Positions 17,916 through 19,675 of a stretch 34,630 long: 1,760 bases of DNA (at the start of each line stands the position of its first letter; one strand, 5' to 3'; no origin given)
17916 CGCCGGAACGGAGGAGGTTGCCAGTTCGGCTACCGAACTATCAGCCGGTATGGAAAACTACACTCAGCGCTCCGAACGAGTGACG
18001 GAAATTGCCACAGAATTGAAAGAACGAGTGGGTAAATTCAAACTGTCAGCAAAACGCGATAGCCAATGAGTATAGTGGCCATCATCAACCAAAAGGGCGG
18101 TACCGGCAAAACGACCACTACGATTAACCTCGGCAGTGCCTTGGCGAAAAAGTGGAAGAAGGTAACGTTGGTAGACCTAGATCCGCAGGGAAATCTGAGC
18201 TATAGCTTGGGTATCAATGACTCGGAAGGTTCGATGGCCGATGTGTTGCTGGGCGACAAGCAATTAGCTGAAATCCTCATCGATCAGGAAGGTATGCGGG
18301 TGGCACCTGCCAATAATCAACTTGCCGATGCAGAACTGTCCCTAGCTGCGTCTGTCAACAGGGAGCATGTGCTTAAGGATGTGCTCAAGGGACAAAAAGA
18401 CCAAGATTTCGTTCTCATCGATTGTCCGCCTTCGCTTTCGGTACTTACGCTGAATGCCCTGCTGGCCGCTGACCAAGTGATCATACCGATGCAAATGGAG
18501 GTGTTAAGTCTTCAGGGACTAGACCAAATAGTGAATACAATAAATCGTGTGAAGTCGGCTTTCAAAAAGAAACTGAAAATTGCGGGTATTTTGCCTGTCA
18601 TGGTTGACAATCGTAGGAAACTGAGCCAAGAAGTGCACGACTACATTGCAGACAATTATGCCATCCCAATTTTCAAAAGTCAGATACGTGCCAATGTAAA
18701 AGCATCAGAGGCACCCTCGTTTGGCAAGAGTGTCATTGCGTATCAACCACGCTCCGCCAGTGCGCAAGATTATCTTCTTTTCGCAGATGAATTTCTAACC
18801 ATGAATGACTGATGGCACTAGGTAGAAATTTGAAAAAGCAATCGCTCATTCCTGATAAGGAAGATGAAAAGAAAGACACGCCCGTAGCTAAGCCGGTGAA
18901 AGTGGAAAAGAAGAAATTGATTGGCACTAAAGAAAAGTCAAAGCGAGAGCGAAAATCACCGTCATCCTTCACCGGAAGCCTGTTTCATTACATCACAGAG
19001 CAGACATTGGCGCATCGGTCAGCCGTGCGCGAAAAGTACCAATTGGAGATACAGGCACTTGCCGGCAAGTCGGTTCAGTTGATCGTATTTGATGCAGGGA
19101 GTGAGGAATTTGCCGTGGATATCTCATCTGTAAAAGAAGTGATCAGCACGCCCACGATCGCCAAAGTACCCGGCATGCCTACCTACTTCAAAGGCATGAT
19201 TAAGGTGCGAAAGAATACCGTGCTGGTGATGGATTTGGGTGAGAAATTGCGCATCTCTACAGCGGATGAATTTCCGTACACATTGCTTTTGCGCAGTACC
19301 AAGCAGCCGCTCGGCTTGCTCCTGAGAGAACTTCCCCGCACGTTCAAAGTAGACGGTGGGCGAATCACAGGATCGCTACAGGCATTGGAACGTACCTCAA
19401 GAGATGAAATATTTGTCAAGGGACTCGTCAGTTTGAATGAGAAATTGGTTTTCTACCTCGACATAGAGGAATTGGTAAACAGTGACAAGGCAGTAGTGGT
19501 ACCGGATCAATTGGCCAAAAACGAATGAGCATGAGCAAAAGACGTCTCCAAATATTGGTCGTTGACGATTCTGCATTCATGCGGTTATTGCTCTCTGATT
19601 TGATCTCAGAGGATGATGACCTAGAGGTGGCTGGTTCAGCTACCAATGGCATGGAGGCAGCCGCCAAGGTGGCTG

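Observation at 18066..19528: ParC/ParP-like array-positioning pair inside the operon, with a shared N-terminal MALG(S/R)NLKK peptide on both CheW paralogues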

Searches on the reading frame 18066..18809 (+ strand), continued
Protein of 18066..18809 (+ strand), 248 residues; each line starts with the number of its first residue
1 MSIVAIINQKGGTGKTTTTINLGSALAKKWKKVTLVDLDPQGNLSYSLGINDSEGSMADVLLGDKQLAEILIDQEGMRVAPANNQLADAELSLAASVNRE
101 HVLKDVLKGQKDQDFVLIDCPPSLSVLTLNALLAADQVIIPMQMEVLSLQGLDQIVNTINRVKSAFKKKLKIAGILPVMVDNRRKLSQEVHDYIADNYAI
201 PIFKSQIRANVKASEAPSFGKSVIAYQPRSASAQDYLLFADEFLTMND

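Call 81: find_encoding_contigs(protein=P0146, flank=6000, max_places=1)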
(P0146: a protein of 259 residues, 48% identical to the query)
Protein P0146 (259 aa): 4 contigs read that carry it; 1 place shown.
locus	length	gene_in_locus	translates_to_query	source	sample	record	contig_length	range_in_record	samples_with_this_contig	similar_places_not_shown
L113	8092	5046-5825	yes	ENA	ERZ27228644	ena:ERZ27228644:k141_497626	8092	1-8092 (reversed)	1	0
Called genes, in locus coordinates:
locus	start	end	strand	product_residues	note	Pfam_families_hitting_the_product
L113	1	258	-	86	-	?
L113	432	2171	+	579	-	PF02776:TPP_enzyme_N, PF00205:TPP_enzyme_M, PF02775:TPP_enzyme_C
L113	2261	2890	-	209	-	PF00072:Response_reg, PF00196:GerE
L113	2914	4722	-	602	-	PF00989:PAS, PF08448:PAS_4 (weak), PF13188:PAS_8 (faint), PF13426:PAS_9, PF00989:PAS (weak), PF13426:PAS_9, PF07730:HisKA_3, PF02518:HATPase_c (weak), +2 more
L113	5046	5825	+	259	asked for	PF00142:Fer4_NifH, PF01656:CbiA, PF02374:ArsA_ATPase (faint), PF06564:CBP_BcsQ, PF07015:VirC1 (weak), PF09140:MipZ, PF10609:ParA, PF13614:AAA_31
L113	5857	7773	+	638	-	PF00989:PAS (weak), PF08447:PAS_3, PF08448:PAS_4 (weak), PF13426:PAS_9, PF08448:PAS_4, PF13426:PAS_9, PF08447:PAS_3, PF00015:MCPsignal, +1 more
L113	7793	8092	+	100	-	?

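Call 82: find_encoding_contigs(protein=P0150, flank=6000, max_places=1)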
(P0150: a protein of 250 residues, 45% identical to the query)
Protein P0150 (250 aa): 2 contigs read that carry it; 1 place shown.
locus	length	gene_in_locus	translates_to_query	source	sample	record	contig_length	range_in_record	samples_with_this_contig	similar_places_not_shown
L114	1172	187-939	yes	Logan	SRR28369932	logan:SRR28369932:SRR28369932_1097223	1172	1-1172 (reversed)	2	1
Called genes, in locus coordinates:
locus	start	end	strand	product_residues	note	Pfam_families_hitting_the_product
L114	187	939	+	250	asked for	PF00142:Fer4_NifH (weak), PF01656:CbiA, PF02374:ArsA_ATPase (weak), PF06564:CBP_BcsQ, PF07015:VirC1 (weak), PF09140:MipZ, PF10609:ParA, PF13614:AAA_31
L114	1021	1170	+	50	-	?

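Call 85: find_encoding_contigs(protein=P0145, flank=6000, max_places=1)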
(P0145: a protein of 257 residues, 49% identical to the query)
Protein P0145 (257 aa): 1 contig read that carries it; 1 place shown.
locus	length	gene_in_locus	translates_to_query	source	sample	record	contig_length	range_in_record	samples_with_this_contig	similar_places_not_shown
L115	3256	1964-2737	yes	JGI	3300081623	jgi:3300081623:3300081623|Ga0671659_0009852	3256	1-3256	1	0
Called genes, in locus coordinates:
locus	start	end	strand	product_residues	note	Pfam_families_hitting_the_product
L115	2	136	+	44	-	?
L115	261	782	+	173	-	PF08922:DUF1905, PF13376:OmdA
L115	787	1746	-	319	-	PF12895:ANAPC3 (faint), PF13428:TPR_14 (faint), PF13174:TPR_6 (faint), PF13181:TPR_8 (faint), PF13424:TPR_12 (weak), PF16811:TAtT (weak), PF00515:TPR_1 (weak), PF07719:TPR_2 (weak), +8 more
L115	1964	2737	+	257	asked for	PF00142:Fer4_NifH (weak), PF01656:CbiA, PF02374:ArsA_ATPase (weak), PF06564:CBP_BcsQ, PF07015:VirC1 (faint), PF09140:MipZ, PF10609:ParA, PF13614:AAA_31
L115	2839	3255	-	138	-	?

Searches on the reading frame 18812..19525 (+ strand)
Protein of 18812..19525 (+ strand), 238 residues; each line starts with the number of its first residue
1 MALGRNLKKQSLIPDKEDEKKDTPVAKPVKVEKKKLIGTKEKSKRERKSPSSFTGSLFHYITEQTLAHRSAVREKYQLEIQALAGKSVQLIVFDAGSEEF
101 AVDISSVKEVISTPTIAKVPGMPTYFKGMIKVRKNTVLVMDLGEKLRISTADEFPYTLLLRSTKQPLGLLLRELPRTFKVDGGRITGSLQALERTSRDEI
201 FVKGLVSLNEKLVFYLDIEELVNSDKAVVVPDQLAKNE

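Call 3: search_protein_families(library=pfam, proteins=[window:18812-19525:+], max_evalue=0.01)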
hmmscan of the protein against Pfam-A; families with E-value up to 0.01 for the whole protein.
window:18812-19525:+ (238 aa): 1 family
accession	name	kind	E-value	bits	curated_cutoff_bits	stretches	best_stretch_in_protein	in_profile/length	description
PF01584.24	CheW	-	9.7e-23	80.8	23.5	1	89-225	1-137/138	CheW-like domain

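Call 4: search_protein_families(library=ncbifam, proteins=[window:18812-19525:+], max_evalue=0.01)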
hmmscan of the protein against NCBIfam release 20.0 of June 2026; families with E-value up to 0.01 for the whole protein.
window:18812-19525:+ (238 aa): 1 family
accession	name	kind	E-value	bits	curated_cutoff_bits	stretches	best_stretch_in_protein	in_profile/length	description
NF007903.0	PRK10612.1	equivalog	3.2e-09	36.7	260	1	83-230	10-159/167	chemotaxis protein CheW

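Call 5: find_homologous_proteins(query=window:18812-19525:+, max_evalue=0.00001)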
Query window:18812-19525:+ (238 aa): 9 proteins with E <= 0.00001 among 621 candidates.
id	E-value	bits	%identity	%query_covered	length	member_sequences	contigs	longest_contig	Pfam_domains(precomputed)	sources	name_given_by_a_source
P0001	3.9e-145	499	100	100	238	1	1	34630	PF01584.25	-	-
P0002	1.5e-128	445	89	100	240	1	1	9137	PF01584.25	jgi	jgi:purine-binding chemotaxis protein CheW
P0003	4.1e-105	368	75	100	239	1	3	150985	PF01584.25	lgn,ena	-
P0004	9.3e-104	364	72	100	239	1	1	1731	PF01584.25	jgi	-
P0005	1.2e-102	360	73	100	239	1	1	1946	PF01584.25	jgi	-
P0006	7.8e-77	276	54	98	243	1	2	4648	PF01584.25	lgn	-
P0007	4.9e-55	204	43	99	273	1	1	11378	PF01584.25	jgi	jgi:purine-binding chemotaxis protein CheW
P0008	2.2e-50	189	41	98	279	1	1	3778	PF01584.25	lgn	-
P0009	3.7e-27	113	31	70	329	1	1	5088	PF01584.25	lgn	-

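Call 9: find_encoding_contigs(protein=P0003, flank=10000, max_places=3)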
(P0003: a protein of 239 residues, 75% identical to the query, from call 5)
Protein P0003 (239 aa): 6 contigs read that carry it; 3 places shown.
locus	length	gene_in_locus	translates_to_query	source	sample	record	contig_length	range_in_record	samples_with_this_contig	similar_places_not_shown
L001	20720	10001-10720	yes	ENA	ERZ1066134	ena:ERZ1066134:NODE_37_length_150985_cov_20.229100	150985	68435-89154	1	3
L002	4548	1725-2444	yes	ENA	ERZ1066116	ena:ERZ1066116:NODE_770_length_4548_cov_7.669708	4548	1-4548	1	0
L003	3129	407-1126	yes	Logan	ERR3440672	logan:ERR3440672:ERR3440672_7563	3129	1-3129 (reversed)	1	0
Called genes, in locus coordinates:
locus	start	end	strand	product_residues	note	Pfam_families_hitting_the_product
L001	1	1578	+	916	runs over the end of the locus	PF08751:TrwC, PF13245:AAA_19, PF13401:AAA_22 (faint), PF13604:AAA_30, PF01443:Viral_helicase1, PF22232:TraI_hel_assoc_N (weak), PF13538:UvrD_C_2 (weak)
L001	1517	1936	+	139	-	-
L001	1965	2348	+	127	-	-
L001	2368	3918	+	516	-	PF12696:TraG-D_C (weak)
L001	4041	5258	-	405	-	PF17293:Arm-DNA-bind_5, PF13102:Phage_int_SAM_5, PF00589:Phage_integrase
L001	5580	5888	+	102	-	PF00581:Rhodanese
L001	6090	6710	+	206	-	PF01584:CheW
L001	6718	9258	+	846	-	PF02743:dCache_1 (weak), PF18947:HAMP_2, PF00672:HAMP (weak), PF00015:MCPsignal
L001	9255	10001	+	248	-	PF00142:Fer4_NifH (faint), PF01656:CbiA, PF02374:ArsA_ATPase (weak), PF06564:CBP_BcsQ, PF09140:MipZ (weak), PF10609:ParA, PF13614:AAA_31, PF09140:MipZ (weak)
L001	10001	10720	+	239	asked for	PF01584:CheW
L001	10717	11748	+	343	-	PF00072:Response_reg, PF01339:CheB_methylest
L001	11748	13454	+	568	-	PF01627:Hpt, PF02895:H-kinase_dim, PF02518:HATPase_c, PF01584:CheW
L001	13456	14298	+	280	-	PF03705:CheR_N, PF01739:CheR, PF13847:Methyltransf_31 (faint), PF08242:Methyltransf_12 (faint)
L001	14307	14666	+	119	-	PF00072:Response_reg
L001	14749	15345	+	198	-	-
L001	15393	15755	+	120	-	PF00072:Response_reg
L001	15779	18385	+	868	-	PF08376:NIT, PF00672:HAMP (weak), PF02518:HATPase_c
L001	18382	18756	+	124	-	PF00072:Response_reg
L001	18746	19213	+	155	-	PF13690:CheX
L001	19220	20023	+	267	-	-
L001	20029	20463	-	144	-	-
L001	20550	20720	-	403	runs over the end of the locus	PF08442:ATP-grasp_2, PF13549:ATP-grasp_5 (faint), PF24948:Citrate_synth_N, PF00549:Ligase_CoA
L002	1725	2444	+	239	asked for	PF01584:CheW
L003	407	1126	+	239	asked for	PF01584:CheW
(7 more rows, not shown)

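Call 10: find_encoding_contigs(protein=P0007, flank=10000, max_places=3)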
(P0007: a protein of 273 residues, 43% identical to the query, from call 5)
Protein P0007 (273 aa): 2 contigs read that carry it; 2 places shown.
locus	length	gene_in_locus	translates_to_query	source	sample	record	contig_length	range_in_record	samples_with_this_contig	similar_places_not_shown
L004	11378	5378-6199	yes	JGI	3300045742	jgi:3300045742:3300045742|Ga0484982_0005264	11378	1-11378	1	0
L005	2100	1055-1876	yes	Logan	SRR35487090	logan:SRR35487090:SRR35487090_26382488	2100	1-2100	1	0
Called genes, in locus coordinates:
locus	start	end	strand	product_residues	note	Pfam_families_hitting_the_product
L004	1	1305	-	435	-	?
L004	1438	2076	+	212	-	PF01584:CheW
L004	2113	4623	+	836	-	PF02743:dCache_1 (weak), PF18947:HAMP_2, PF00672:HAMP (weak), PF00015:MCPsignal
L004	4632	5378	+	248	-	PF00142:Fer4_NifH (weak), PF01656:CbiA, PF02374:ArsA_ATPase (weak), PF06564:CBP_BcsQ, PF09140:MipZ, PF10609:ParA, PF13614:AAA_31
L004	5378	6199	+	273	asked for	PF01584:CheW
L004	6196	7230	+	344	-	PF00072:Response_reg, PF01339:CheB_methylest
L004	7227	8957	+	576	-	PF01627:Hpt, PF02895:H-kinase_dim, PF02518:HATPase_c, PF01584:CheW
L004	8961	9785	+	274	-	PF03705:CheR_N, PF01739:CheR, PF13847:Methyltransf_31 (faint), PF08241:Methyltransf_11 (faint), PF08242:Methyltransf_12 (faint), PF13649:Methyltransf_25 (faint)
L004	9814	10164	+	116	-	PF00072:Response_reg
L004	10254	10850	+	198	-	-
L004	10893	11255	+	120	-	PF00072:Response_reg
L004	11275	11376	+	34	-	?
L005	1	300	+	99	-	?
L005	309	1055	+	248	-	PF00142:Fer4_NifH (weak), PF01656:CbiA, PF02374:ArsA_ATPase (weak), PF06564:CBP_BcsQ, PF09140:MipZ, PF10609:ParA, PF13614:AAA_31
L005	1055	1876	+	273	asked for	PF01584:CheW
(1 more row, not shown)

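Call 13: find_encoding_contigs(protein=P0009, flank=10000, max_places=3)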
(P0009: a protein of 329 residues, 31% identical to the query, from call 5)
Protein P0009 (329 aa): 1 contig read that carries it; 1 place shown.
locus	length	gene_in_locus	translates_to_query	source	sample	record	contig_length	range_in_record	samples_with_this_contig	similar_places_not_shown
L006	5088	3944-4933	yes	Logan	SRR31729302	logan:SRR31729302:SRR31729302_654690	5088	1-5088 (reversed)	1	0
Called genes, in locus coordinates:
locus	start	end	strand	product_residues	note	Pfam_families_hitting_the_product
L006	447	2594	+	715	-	PF00672:HAMP, PF18947:HAMP_2, PF10267:Tmemb_cc2 (faint), PF00015:MCPsignal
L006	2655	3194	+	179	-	PF01584:CheW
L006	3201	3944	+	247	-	PF00142:Fer4_NifH (weak), PF01656:CbiA, PF02374:ArsA_ATPase (faint), PF06564:CBP_BcsQ, PF09140:MipZ, PF10609:ParA, PF13614:AAA_31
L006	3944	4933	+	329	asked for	PF01584:CheW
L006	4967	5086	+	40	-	?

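Call 14: find_encoding_contigs(protein=P0006, flank=10000, max_places=3)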
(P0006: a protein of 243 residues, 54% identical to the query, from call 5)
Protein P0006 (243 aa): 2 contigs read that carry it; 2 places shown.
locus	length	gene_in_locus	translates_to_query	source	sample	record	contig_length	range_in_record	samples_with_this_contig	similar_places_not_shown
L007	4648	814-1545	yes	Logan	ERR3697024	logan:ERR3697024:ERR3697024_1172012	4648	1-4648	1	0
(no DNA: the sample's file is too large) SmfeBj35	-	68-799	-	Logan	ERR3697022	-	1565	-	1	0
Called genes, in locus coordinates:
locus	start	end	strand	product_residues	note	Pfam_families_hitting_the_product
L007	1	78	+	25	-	?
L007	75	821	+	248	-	PF00142:Fer4_NifH (weak), PF01656:CbiA, PF02374:ArsA_ATPase (weak), PF06564:CBP_BcsQ, PF07015:VirC1 (faint), PF09140:MipZ, PF10609:ParA, PF13614:AAA_31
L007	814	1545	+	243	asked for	PF01584:CheW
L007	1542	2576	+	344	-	PF00072:Response_reg, PF01339:CheB_methylest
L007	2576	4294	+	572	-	PF01627:Hpt, PF02895:H-kinase_dim, PF02518:HATPase_c, PF01584:CheW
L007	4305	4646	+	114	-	?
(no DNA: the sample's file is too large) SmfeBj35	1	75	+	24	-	?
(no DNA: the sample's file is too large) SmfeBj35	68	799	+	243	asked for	PF01584:CheW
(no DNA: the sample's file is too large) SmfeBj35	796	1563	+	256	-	?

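Call 16: find_related_loci(query=A1, collection=genome_contigs, flank=10000)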
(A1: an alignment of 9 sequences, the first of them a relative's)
Query A1 (238 aa) in genome_contigs; peptide patterns used: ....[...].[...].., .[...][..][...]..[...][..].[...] (x = any residue, [..] = any of these).
200 stretches matched a pattern; 72 encode a relative of the query (tblastn E <= 1e-3); 72 distinct loci.
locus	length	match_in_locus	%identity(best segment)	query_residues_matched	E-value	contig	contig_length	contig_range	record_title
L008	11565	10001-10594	45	34-235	9e-54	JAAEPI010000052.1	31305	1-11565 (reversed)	MAG: Cytophagales bacterium isolate Cli_7 CliG_CONTIG142982, whole genome shotgun sequence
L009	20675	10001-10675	41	1-234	6e-46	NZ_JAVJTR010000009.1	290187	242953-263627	MAG: Ekhidna sp. isolate B1-GNL1-04 k141_21471, whole genome shotgun sequence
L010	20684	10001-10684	36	1-236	3e-44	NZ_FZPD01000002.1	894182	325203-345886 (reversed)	Ekhidna lutea strain DSM 19307, whole genome shotgun sequence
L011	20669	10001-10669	40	1-236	3e-44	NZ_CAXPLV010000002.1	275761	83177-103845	MAG: Ekhidna sp. isolate 02um_A1Z0718_1.18 k127_609884, whole genome shotgun sequence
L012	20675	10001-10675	37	1-236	2e-43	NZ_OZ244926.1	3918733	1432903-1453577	MAG: Ekhidna sp. isolate e707b15b-2d61-49d4-a8d2-cbb35840773c chromosome 1, complete sequence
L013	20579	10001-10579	35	47-238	8e-41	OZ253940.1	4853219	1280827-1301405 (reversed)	MAG: Ekhidna sp. isolate c52fc824-8bba-4eb9-a90f-18e0d147ea12 genome assembly, chromosome: 1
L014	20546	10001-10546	40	51-234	3e-40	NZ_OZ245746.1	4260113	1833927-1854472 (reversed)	MAG: Ekhidna sp. isolate 3d8770c2-9a33-4051-8501-e705022c47d6 chromosome 1, complete sequence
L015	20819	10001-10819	33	1-234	5e-40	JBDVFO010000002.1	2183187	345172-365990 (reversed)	MAG: Ekhidna sp. isolate LC.102.F.A1_144_55 LC_102_F_A1_144_55_000000000002, whole genome shotgun sequence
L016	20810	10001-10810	34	1-234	4e-39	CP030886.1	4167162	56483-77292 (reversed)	MAG: Cytophagaceae bacterium isolate ECT2AJA-110-C chromosome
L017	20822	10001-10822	30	1-232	6e-39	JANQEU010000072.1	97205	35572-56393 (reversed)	MAG: Cyclobacteriaceae bacterium isolate PL23a_bin.46 k99_945018, whole genome shotgun sequence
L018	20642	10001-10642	33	1-226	1e-37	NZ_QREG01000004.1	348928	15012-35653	Marinoscillum furvescens DSM 4134 Ga0215637_104, whole genome shotgun sequence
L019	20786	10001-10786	33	1-234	3e-37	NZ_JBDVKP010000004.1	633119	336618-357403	MAG: Ekhidna sp. isolate LC.10.F.D3_173_25 LC_10_F_D3_173_25_000000000004, whole genome shotgun sequence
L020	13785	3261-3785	34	60-234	2e-36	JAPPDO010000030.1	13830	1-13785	MAG: Ekhidna sp. isolate IRC4_bin_29 NODE_2480_length_13830_cov_5.98047, whole genome shotgun sequence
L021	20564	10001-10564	38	46-234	2e-36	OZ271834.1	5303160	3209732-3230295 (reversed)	MAG: Ekhidna sp. isolate 422ce38f-7c21-4f86-9ea3-bba0ab943fef genome assembly, chromosome: 1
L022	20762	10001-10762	32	1-234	1e-35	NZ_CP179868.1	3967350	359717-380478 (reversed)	Ekhidna sp. To15 chromosome, complete genome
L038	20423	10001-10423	31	86-223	4e-19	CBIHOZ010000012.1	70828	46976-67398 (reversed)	MAG TPA_asm: uncultured Chitinophaga sp. isolate SRR18156198_binner123_Refined_29 genome assembly, contig: ERZ27336860.9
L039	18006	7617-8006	29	89-212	3e-15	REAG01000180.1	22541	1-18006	MAG: Cytophagales bacterium isolate PH2015_03D_30_9 PH2015_03D_scaffold_170, whole genome shotgun sequence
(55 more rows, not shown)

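Call 51: search_protein_families(library=pfam, proteins=[L038:7540-9900:+, L039:4424-7555:+, L038:6772-7530:+], max_evalue=0.001)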
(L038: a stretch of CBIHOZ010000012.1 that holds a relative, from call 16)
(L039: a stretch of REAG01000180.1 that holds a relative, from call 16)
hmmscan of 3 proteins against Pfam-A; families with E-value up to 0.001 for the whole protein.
L038:7540-9900:+ (787 aa): 7 families
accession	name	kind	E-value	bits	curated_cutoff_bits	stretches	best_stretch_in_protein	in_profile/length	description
PF08447.18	PAS_3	-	7.9e-48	161.1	25.6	3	95-180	1-88/89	PAS fold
PF00015.26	MCPsignal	-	8.1e-42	143.4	34.6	1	554-734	3-169/172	Methyl-accepting chemotaxis protein (MCP) signalling domain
PF13426.13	PAS_9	-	3e-37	127.5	27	3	85-186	4-103/103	PAS domain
PF08448.16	PAS_4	-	1.1e-28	100.1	23.1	3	212-313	6-105/110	PAS fold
PF00989.32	PAS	-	1.2e-26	93.4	22.6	2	74-179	4-108/113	PAS fold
PF13188.13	PAS_8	-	8.1e-05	22.8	21.8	0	78-123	8-49/65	PAS domain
PF17202.10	sCache_3_3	-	0.00097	19.9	28.8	0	286-314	70-98/107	Single cache domain 3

L039:4424-7555:+ (1044 aa): 8 families
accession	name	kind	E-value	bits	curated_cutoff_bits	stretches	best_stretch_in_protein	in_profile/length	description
PF08447.18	PAS_3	-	1.2e-52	176.5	25.6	4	373-457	2-88/89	PAS fold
PF13426.13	PAS_9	-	6.1e-52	174.7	27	4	46-143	8-103/103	PAS domain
PF00015.26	MCPsignal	-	8.6e-40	136.8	34.6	1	813-993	3-169/172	Methyl-accepting chemotaxis protein (MCP) signalling domain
PF08448.16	PAS_4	-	3.8e-37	127.3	23.1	4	45-146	11-110/110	PAS fold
PF00989.32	PAS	-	2.4e-28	98.8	22.6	2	361-450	12-102/113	PAS fold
PF18947.5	HAMP_2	-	1.3e-11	44.7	24.3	1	671-734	3-66/67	HAMP domain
PF13188.13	PAS_8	-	1.5e-09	37.9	21.8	0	362-406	14-55/65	PAS domain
PF17202.10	sCache_3_3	-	1.6e-05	25.6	28.8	0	115-143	71-99/107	Single cache domain 3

L038:6772-7530:+ (253 aa): 8 families
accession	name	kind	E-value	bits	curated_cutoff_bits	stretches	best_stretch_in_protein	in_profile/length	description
PF13614.12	AAA_31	-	3.2e-54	184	27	1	2-172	3-177/177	AAA domain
PF01656.29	CbiA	-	3.5e-25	88.8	25.4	1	3-222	1-124/125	CobQ/CobB/MinD/ParA nucleotide binding domain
PF09140.17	MipZ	-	3.7e-12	46.5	20.7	1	2-143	2-130/262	ATPase MipZ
PF06564.18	CBP_BcsQ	-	5.1e-11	43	21.3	1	3-137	4-140/234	Cellulose biosynthesis protein BcsQ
PF10609.15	ParA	-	8.5e-10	38.9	27.1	1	2-125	5-124/246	NUBPL iron-transfer P-loop NTPase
PF07015.17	VirC1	-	2.1e-06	27.7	24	1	2-40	3-41/231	VirC1 protein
PF00142.24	Fer4_NifH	-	7.1e-06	26.1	25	1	7-46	6-45/271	4Fe-4S iron sulfur cluster binding proteins, NifH/frxC family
PF02374.21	ArsA_ATPase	-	2e-05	24.4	24.3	1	5-49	5-49/305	Anion-transporting ATPase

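Call 64: predict_structure(alignment_id=A1)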
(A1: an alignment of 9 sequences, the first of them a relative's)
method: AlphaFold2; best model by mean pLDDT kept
length: 238 residues; sequences in the alignment: 9
mean_pLDDT: 39.3   pTM: 0.30
mean pLDDT of the five models: 39.3, 39.1, 36.7, 35.1, 34.6
residues with pLDDT >= 90: 0; 70-90: 2; 50-70: 49; < 50: 187
segments of 3 or more residues with pLDDT < 50: 1-61, 75-113, 148-156, 165-238
pLDDT, mean of each block of 10 residues (from residue 1): 38 32 32 31 31 34 53 46 34 28 39 60 66 61 50 46 49 33 26 24 27 28 31 43
secondary structure, 60 per line:
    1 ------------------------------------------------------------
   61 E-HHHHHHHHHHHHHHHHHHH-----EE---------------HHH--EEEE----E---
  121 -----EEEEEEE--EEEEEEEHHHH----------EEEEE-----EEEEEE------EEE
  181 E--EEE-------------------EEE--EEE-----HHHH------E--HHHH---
elements in order: H63-81 E109-112 E126-132 E135-141 H142-145 E156-160 E166-171 E178-181 E184-186 E206-208 E211-213 H219-222 H232-235
